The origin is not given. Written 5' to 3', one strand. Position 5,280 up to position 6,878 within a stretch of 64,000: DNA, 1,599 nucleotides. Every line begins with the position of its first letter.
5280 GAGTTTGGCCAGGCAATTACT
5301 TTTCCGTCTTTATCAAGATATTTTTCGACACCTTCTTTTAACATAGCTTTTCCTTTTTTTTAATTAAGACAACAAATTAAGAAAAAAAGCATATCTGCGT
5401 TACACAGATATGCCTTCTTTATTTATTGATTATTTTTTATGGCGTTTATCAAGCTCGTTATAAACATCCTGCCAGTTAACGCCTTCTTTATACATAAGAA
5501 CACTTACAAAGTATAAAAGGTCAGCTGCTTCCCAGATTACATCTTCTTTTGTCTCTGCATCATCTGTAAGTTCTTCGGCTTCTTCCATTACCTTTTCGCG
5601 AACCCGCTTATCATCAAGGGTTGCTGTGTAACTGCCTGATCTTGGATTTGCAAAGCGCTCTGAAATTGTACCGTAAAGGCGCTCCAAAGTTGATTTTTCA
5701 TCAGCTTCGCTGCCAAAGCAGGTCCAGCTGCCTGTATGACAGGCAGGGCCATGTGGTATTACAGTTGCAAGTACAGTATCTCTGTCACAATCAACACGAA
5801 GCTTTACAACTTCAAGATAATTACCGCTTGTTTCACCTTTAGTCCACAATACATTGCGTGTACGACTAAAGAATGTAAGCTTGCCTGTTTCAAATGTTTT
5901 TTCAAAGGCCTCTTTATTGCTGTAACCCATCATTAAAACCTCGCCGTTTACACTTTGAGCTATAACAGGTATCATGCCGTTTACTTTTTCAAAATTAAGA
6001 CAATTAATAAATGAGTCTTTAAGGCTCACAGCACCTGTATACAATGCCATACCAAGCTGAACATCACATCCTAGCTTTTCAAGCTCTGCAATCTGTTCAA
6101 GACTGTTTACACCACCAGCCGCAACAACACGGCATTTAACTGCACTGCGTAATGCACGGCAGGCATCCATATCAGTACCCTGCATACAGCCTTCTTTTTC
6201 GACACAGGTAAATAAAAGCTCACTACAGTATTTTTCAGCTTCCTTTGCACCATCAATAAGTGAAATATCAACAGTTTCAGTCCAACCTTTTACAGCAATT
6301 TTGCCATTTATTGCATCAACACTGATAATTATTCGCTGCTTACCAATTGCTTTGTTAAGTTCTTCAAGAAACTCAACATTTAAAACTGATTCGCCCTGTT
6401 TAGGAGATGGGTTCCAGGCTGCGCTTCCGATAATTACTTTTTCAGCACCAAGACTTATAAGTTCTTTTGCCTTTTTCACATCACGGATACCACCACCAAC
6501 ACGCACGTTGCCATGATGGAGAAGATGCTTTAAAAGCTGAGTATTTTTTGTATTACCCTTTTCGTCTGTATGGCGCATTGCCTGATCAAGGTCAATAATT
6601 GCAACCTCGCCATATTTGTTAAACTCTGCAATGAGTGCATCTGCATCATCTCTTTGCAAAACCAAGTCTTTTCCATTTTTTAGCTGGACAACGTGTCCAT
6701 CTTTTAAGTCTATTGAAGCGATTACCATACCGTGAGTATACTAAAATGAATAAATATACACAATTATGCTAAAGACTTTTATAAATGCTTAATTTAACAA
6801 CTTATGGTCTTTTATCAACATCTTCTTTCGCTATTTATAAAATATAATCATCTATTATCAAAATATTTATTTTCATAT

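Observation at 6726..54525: Repeated -35/-10/6-nt/ATG architecture: probable leaderless mRNAs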

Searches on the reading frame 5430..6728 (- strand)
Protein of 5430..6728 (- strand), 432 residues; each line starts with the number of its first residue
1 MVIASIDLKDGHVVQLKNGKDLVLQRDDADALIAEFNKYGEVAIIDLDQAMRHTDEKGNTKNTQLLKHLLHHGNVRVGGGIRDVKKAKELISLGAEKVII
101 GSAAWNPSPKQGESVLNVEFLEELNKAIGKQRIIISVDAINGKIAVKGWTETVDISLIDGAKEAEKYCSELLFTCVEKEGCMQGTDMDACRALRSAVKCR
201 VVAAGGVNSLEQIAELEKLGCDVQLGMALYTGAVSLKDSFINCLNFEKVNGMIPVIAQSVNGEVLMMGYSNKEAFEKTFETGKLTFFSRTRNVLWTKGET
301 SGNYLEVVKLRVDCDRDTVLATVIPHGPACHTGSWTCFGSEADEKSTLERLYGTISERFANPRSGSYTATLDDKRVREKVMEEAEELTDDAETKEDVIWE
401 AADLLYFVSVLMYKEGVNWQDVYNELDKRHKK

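Call 28: search_protein_families(library=pfam, proteins=[window:5430-6728:-])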
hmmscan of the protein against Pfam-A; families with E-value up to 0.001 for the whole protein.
window:5430-6728:- (432 aa): 4 families
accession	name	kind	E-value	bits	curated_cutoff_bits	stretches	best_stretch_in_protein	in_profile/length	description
PF00977.27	His_biosynth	-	1.7e-44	152.4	23.6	1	1-234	1-227/228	Histidine biosynthesis protein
PF01502.23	PRA-CH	-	5e-32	110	27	1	266-338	1-73/74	Phosphoribosyl-AMP cyclohydrolase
PF01503.22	PRA-PH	-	6.3e-18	65.4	21.3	1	349-430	2-86/86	Phosphoribosyl-ATP pyrophosphohydrolase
PF04131.20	NanE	-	0.00011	21.8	27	0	55-104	126-176/192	Putative N-acetylmannosamine-6-phosphate epimerase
